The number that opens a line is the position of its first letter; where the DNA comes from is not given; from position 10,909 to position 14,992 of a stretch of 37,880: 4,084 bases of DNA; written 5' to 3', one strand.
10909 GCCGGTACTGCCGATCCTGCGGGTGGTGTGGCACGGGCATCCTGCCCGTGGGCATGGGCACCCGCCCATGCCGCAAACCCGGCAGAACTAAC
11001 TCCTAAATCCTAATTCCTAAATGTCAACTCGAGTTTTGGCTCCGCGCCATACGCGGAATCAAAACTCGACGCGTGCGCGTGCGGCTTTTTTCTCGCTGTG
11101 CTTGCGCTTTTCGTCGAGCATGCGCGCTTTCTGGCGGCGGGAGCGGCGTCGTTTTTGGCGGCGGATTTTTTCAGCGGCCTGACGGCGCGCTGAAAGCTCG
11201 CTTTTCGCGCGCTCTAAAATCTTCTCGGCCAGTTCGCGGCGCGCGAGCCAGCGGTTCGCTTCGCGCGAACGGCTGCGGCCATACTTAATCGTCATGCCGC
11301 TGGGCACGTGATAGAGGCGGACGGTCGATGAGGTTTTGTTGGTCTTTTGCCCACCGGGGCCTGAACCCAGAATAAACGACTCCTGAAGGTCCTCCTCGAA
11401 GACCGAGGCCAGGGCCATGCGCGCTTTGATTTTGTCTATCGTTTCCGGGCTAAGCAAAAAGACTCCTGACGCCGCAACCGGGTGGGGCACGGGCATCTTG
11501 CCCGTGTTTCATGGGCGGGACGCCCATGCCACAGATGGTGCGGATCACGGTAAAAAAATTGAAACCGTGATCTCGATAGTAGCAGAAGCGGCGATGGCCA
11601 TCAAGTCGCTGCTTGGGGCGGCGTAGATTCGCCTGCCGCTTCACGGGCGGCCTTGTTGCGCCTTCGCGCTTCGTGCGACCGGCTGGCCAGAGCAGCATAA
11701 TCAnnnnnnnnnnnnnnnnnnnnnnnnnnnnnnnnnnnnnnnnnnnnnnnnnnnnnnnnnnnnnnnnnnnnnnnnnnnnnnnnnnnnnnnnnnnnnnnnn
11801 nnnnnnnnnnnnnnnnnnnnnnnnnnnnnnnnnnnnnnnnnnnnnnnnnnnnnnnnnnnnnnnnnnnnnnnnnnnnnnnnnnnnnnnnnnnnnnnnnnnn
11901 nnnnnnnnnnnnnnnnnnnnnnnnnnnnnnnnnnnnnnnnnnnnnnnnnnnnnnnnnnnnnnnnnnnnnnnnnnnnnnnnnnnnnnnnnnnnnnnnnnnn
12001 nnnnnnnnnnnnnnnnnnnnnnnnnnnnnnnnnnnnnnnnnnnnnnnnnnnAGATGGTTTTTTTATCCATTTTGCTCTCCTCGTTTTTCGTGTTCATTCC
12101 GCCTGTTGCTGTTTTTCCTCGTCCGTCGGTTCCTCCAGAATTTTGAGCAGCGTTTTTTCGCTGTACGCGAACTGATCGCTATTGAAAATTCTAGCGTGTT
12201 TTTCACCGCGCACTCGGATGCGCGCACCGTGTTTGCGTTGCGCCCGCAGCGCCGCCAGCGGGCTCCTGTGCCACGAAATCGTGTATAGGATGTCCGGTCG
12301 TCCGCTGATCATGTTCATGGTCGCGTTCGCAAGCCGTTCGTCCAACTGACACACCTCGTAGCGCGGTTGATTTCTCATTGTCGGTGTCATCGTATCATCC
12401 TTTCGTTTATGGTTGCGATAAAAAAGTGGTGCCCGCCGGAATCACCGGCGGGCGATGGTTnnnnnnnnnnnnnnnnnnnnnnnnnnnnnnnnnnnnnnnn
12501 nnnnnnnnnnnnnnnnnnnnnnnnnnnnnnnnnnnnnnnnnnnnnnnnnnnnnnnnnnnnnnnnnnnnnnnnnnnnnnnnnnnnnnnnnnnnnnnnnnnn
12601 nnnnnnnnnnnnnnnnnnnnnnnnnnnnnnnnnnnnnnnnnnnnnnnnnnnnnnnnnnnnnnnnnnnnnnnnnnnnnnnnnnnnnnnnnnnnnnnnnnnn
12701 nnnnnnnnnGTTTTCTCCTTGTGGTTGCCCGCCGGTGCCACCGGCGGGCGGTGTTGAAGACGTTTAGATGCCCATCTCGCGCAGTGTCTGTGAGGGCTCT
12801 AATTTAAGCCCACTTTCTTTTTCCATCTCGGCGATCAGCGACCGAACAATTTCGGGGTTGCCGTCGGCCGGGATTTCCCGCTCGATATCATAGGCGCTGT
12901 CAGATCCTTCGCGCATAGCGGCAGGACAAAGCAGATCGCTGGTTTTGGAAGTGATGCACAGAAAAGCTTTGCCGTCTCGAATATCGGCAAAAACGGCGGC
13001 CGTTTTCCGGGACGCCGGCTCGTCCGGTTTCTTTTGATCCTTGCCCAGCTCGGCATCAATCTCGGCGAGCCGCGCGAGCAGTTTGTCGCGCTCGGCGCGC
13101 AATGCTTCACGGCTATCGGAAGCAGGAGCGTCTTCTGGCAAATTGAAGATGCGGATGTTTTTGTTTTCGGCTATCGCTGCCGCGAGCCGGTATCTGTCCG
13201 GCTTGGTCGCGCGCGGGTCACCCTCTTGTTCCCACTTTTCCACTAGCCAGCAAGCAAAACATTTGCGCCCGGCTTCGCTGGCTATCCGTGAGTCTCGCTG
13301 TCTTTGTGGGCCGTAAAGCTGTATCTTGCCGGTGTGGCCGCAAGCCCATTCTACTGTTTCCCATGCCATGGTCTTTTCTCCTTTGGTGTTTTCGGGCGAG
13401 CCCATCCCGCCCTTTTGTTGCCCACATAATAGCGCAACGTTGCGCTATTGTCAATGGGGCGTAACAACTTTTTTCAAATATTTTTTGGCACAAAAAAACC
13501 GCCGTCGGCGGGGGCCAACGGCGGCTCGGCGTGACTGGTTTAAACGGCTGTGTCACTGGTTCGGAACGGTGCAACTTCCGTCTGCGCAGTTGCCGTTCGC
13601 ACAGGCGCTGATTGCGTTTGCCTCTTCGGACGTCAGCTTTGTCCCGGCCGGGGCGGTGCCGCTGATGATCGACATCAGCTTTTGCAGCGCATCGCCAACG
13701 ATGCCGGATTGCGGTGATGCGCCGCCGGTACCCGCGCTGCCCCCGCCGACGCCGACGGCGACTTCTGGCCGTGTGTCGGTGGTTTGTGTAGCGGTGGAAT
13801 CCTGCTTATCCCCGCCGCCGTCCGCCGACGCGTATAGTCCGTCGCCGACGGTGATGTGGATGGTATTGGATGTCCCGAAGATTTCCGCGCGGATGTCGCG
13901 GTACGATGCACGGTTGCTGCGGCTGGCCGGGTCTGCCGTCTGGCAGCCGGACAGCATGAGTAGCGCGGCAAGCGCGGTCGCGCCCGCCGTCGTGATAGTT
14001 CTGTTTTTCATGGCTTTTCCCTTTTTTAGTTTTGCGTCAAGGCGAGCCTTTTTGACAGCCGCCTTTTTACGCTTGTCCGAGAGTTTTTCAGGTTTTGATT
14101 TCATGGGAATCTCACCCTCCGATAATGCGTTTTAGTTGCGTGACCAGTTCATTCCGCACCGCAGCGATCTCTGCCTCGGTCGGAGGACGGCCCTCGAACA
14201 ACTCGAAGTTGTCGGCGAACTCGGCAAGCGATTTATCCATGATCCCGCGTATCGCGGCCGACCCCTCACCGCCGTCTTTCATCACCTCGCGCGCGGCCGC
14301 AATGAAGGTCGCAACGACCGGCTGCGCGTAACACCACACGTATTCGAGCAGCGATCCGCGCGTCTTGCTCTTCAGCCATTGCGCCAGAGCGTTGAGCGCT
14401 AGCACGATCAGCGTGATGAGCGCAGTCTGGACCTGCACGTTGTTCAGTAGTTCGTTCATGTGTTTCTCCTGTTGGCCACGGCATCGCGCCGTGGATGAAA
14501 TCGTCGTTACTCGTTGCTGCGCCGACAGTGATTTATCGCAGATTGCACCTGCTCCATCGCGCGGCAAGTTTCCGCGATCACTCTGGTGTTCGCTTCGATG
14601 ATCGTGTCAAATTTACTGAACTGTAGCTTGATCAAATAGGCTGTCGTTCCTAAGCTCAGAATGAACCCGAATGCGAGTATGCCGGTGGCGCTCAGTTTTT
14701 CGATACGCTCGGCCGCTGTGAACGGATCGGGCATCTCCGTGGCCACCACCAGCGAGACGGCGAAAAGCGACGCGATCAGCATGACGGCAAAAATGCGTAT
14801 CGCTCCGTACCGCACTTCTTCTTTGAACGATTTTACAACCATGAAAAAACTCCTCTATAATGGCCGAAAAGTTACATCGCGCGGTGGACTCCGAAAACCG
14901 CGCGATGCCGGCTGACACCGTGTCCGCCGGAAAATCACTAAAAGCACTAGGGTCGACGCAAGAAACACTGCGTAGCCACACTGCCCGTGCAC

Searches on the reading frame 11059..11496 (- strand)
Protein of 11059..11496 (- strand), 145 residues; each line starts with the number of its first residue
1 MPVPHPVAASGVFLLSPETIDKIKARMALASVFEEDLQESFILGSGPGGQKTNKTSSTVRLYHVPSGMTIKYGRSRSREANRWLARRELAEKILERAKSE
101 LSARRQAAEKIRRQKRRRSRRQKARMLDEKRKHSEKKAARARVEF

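Call 8: search_protein_families(library=pfam, proteins=[window:11059-11496:-], max_evalue=0.01)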
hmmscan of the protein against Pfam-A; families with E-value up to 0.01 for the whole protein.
window:11059-11496:- (145 aa): 1 family
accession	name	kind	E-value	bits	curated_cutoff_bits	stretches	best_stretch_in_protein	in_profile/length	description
PF00472.26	RF-1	-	2.4e-20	73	35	1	32-138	7-114/116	RF-1 domain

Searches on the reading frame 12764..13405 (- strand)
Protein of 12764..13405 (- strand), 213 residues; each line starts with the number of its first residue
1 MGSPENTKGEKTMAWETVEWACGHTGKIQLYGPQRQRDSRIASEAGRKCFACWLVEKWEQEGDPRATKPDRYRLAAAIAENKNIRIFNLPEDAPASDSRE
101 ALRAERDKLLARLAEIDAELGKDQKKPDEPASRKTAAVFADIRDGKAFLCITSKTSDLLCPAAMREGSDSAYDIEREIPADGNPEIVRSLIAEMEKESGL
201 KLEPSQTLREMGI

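Call 8: search_protein_families(library=pfam, proteins=[window:12764-13405:-], max_evalue=0.01)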
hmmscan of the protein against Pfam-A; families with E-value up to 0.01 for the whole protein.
window:12764-13405:- (213 aa): 0 families

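Call 32: search_protein_families(library=phrogs, proteins=[window:12764-13405:-], max_evalue=0.01)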
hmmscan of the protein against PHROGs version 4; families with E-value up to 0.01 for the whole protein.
window:12764-13405:- (213 aa): 1 family
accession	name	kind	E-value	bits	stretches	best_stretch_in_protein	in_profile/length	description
phrog_16123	-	unknown function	0.00013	22.3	1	17-59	6-50/368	-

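Call 82: search_protein_families(library=padloc, proteins=[window:12764-13405:-], max_evalue=0.01)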
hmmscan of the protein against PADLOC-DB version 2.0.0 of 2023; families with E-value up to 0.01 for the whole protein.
window:12764-13405:- (213 aa): 0 families

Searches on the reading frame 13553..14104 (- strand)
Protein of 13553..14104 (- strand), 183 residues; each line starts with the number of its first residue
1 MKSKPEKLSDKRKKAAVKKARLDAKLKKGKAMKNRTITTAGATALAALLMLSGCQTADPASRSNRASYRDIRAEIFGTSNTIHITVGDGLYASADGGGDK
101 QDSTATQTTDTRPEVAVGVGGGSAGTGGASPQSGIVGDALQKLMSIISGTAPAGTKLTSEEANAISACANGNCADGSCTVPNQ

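Call 8: search_protein_families(library=pfam, proteins=[window:13553-14104:-], max_evalue=0.01)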
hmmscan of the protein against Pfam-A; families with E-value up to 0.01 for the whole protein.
window:13553-14104:- (183 aa): 0 families

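Call 32: search_protein_families(library=phrogs, proteins=[window:13553-14104:-], max_evalue=0.01)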
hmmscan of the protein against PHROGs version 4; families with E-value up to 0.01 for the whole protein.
window:13553-14104:- (183 aa): 0 families

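Call 35: search_protein_families(library=ncbifam, proteins=[window:13553-14104:-], max_evalue=1)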
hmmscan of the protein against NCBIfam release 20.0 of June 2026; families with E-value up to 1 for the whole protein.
window:13553-14104:- (183 aa): 1 family
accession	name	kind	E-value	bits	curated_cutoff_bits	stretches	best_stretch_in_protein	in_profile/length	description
NF047847.2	SS_mature_LptM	equivalog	0.15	12.1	27.7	1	32-54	1-20/31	LPS translocon maturation chaperone LptM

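Call 82: search_protein_families(library=padloc, proteins=[window:13553-14104:-], max_evalue=0.01)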
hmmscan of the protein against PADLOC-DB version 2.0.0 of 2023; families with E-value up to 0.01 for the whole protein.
window:13553-14104:- (183 aa): 0 families

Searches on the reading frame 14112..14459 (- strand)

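Call 32: search_protein_families(library=phrogs, proteins=[window:14112-14459:-], max_evalue=0.01)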
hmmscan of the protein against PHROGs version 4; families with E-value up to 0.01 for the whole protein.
window:14112-14459:- (115 aa): 0 families

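Call 35: search_protein_families(library=ncbifam, proteins=[window:14112-14459:-], max_evalue=1)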
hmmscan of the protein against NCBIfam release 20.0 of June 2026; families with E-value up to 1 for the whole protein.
window:14112-14459:- (115 aa): 2 families
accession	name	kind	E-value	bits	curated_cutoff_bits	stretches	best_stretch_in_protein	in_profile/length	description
NF011560.0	PRK14984.1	equivalog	0.0011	18.3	744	1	7-69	223-284/438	gluconate transporter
NF011723.0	PRK15176.1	equivalog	0.11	12.3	297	1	1-53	1-53/264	Vi polysaccharide ABC transporter inner membrane protein VexB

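Call 82: search_protein_families(library=padloc, proteins=[window:14112-14459:-], max_evalue=0.01)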
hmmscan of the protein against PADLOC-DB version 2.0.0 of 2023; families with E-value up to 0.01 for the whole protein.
window:14112-14459:- (115 aa): 0 families

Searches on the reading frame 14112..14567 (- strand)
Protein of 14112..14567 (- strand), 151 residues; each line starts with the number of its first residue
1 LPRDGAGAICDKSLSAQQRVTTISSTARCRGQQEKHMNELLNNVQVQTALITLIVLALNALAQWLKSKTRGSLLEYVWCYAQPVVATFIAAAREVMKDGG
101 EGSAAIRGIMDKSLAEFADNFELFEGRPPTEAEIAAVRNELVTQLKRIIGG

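Call 8: search_protein_families(library=pfam, proteins=[window:14112-14567:-], max_evalue=0.01)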
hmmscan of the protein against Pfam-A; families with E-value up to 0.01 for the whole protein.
window:14112-14567:- (151 aa): 1 family
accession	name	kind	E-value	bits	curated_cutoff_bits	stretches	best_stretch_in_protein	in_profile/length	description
PF22041.1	GST_C_7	-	0.0027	18.1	27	1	25-122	34-138/140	Glutathione S-transferase, C-terminal domain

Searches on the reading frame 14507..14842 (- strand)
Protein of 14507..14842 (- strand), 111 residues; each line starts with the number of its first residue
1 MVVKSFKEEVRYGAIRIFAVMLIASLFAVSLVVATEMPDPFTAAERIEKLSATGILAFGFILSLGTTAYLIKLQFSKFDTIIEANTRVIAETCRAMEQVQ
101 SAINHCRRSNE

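Call 8: search_protein_families(library=pfam, proteins=[window:14507-14842:-], max_evalue=0.01)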
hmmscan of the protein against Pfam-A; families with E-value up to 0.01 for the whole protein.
window:14507-14842:- (111 aa): 0 families

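Call 32: search_protein_families(library=phrogs, proteins=[window:14507-14842:-], max_evalue=0.01)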
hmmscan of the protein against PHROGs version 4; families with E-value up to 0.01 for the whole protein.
window:14507-14842:- (111 aa): 0 families

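Call 35: search_protein_families(library=ncbifam, proteins=[window:14507-14842:-], max_evalue=1)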
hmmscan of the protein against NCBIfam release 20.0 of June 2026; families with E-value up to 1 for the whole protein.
window:14507-14842:- (111 aa): 2 families
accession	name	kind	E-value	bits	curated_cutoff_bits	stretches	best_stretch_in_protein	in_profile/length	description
TIGR03710.1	OAFO_sf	subfamily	0.017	13.7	482.75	1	42-103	119-180/561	2-oxoacid:acceptor oxidoreductase subunit alpha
NF058593.1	CycDAmpRcpDarA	equivalog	0.097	13.1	140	1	49-104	24-76/110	cyclic di-AMP receptor DarA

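Call 82: search_protein_families(library=padloc, proteins=[window:14507-14842:-], max_evalue=0.01)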
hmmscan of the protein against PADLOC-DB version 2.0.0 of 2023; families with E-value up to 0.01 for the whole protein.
window:14507-14842:- (111 aa): 0 families
